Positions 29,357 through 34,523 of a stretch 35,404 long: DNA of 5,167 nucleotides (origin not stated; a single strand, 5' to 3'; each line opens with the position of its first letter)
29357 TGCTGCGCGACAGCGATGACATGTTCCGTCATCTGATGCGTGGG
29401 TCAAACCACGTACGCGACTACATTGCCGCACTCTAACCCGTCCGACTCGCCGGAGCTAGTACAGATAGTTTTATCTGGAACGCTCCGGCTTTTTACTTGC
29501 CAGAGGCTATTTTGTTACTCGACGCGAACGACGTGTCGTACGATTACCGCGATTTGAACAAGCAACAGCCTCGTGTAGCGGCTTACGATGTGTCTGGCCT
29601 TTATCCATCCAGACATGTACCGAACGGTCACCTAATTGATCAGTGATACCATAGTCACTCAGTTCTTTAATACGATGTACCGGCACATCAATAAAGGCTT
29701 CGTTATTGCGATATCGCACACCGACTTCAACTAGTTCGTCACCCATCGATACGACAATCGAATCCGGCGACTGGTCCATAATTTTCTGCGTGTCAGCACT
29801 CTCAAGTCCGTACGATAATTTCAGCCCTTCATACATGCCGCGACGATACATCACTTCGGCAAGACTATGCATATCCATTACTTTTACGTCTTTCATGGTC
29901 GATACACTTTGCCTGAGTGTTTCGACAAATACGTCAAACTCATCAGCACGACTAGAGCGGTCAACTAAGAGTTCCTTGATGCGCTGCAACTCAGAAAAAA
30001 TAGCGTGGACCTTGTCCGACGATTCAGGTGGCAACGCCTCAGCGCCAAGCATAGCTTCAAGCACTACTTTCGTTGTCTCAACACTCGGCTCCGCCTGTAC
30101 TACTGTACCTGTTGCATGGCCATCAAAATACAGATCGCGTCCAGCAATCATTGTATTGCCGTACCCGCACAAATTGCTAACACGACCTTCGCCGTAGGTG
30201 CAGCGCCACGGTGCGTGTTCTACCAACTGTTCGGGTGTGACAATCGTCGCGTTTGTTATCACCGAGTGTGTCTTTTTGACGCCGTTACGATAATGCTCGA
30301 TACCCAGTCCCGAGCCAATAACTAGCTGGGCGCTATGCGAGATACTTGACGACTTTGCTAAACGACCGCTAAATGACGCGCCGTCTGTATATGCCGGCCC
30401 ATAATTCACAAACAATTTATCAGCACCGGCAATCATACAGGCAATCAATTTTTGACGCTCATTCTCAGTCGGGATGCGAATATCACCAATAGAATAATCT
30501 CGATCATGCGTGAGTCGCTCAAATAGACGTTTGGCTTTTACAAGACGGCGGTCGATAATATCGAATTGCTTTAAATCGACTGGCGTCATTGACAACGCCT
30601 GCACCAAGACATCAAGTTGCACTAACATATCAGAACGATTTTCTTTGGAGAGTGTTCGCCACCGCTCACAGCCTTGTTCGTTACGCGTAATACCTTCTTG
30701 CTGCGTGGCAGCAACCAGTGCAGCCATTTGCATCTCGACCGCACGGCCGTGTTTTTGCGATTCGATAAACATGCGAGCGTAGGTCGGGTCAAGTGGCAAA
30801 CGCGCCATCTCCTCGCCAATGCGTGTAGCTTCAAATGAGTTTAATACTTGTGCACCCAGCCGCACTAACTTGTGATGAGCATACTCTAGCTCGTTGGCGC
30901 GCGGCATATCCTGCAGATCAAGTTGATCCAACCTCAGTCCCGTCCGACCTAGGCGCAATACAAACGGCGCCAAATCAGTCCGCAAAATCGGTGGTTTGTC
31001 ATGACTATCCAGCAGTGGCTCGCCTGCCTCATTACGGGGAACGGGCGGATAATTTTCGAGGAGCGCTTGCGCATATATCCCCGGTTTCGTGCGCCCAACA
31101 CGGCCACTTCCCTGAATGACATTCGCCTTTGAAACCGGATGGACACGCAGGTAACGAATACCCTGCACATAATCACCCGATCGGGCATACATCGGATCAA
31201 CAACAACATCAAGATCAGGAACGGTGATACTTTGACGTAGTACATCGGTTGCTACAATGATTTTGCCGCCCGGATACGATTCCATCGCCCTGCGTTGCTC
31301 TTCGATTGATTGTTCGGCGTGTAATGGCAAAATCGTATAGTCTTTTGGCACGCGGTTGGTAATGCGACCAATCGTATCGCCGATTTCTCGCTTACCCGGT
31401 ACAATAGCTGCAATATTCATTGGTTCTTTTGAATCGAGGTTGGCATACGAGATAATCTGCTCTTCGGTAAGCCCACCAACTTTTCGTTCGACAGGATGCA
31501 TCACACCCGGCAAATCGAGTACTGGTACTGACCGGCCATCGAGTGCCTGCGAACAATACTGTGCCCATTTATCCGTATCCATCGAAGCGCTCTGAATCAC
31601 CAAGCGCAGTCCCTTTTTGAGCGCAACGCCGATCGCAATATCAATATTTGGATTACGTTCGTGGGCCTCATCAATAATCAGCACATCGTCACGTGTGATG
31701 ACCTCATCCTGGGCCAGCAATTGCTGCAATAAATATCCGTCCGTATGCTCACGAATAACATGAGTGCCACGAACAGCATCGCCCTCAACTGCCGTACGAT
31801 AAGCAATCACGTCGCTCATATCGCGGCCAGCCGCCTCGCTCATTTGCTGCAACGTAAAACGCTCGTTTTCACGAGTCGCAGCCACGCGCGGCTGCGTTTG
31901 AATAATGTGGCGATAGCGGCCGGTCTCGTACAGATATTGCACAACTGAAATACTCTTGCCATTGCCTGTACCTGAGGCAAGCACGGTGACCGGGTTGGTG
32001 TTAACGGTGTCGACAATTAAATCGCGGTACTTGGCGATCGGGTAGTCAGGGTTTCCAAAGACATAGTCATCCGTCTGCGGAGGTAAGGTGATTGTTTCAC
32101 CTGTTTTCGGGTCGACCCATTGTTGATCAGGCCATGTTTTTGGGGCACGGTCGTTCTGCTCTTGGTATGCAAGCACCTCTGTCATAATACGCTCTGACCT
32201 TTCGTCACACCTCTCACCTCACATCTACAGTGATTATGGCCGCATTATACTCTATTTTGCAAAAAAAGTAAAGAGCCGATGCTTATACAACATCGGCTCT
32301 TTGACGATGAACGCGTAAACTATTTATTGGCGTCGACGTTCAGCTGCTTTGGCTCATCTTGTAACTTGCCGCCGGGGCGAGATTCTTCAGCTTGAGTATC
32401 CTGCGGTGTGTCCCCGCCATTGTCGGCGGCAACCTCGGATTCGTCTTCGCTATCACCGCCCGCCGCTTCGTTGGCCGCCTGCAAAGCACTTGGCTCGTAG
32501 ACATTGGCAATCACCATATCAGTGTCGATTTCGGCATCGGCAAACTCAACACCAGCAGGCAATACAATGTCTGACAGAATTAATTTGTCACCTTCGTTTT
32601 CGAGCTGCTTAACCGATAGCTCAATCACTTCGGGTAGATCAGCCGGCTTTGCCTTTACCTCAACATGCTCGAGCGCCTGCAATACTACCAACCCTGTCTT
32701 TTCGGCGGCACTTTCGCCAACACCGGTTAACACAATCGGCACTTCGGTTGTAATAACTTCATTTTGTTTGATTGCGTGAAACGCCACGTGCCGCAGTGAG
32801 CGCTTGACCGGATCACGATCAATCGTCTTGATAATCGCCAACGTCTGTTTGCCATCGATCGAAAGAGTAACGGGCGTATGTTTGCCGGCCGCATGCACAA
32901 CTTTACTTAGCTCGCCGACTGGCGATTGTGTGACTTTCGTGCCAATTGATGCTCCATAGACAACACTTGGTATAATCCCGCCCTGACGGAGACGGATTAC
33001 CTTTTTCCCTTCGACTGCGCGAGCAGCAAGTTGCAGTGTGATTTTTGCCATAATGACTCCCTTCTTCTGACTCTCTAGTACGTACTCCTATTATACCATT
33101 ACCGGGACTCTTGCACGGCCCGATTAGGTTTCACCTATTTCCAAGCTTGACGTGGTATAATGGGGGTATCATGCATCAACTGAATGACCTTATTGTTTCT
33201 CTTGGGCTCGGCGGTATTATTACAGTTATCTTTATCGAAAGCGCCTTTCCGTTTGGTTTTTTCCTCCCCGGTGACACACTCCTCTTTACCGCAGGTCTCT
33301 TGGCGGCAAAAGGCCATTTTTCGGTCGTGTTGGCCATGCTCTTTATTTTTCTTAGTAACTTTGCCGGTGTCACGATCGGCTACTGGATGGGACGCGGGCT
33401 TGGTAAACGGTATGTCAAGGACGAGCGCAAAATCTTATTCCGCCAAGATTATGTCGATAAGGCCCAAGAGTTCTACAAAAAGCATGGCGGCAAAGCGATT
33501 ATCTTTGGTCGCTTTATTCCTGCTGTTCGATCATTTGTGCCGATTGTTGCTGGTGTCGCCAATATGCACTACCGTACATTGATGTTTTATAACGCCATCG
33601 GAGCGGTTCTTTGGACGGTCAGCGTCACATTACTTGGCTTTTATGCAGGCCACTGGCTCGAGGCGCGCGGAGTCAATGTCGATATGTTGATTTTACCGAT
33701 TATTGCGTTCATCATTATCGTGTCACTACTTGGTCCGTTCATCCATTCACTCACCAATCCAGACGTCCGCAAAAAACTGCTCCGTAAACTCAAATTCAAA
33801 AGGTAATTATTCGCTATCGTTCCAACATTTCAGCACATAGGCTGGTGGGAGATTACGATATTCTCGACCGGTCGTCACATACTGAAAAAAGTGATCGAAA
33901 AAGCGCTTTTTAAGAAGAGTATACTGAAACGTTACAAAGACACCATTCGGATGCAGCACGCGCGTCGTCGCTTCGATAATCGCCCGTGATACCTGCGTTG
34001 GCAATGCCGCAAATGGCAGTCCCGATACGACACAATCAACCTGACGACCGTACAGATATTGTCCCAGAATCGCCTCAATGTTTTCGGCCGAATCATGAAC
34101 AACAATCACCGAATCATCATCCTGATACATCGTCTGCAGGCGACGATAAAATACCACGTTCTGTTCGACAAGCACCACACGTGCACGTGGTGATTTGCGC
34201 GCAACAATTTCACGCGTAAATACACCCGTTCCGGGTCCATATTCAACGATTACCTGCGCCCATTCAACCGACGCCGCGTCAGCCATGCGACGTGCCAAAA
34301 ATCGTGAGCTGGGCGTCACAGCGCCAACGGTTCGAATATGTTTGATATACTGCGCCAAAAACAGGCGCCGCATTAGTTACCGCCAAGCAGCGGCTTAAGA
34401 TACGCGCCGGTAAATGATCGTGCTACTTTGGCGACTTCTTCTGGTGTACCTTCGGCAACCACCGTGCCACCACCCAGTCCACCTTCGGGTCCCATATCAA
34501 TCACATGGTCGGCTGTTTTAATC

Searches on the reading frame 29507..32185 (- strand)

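Call 74: search_protein_families(library=pfam, proteins=[window:29507-32185:-], max_evalue=0.001)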
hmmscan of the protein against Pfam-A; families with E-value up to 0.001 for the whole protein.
window:29507-32185:- (892 aa): 1 family
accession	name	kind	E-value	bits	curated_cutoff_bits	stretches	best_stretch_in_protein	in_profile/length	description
PF00271.37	Helicase_C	-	6.3e-09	36.5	23.5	1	253-366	13-109/110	Helicase conserved C-terminal domain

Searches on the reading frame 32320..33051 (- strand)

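Call 74: search_protein_families(library=pfam, proteins=[window:32320-33051:-], max_evalue=0.001)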
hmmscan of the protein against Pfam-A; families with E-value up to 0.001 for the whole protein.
window:32320-33051:- (243 aa): 2 families
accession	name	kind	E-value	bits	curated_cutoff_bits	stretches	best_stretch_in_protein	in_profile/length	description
PF14693.11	Ribosomal_TL5_C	-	3.3e-17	63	27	1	100-187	2-83/84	Ribosomal protein TL5, C-terminal domain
PF01386.24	Ribosomal_L25p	-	1.1e-12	48.7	23.6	1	7-91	2-82/82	Ribosomal L25p family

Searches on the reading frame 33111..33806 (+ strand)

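Call 74: search_protein_families(library=pfam, proteins=[window:33111-33806:+], max_evalue=0.001)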
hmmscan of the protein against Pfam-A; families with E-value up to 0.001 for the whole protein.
window:33111-33806:+ (231 aa): 1 family
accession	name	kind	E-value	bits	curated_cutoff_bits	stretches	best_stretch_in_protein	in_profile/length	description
PF09335.16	VTT_dom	-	1.1e-20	74.8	33.9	1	52-176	1-121/123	VTT domain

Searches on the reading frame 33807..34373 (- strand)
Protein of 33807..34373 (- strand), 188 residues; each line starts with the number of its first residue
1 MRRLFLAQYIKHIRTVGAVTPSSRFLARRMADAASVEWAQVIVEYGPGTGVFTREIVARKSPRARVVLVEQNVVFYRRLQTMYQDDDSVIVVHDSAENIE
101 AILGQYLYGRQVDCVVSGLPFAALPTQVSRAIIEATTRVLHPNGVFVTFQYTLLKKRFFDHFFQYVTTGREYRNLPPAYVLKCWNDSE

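Call 74: search_protein_families(library=pfam, proteins=[window:33807-34373:-], max_evalue=0.001)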
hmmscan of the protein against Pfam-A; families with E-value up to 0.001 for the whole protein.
window:33807-34373:- (188 aa): 5 families
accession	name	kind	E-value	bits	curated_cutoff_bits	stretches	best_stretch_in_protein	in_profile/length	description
PF00398.26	RrnaAD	-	4e-08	33.1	24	1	24-158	16-143/263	Ribosomal RNA adenine dimethylase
PF13649.12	Methyltransf_25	-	2.2e-06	28.7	27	1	42-144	1-97/97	Methyltransferase domain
PF05175.20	MTS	-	0.0002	21.5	23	1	21-166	18-157/170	Methyltransferase small domain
PF08242.18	Methyltransf_12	-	0.00027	22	30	1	44-146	2-98/98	Methyltransferase domain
PF08241.18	Methyltransf_11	-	0.0003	21.8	21.2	1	44-147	2-94/95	Methyltransferase domain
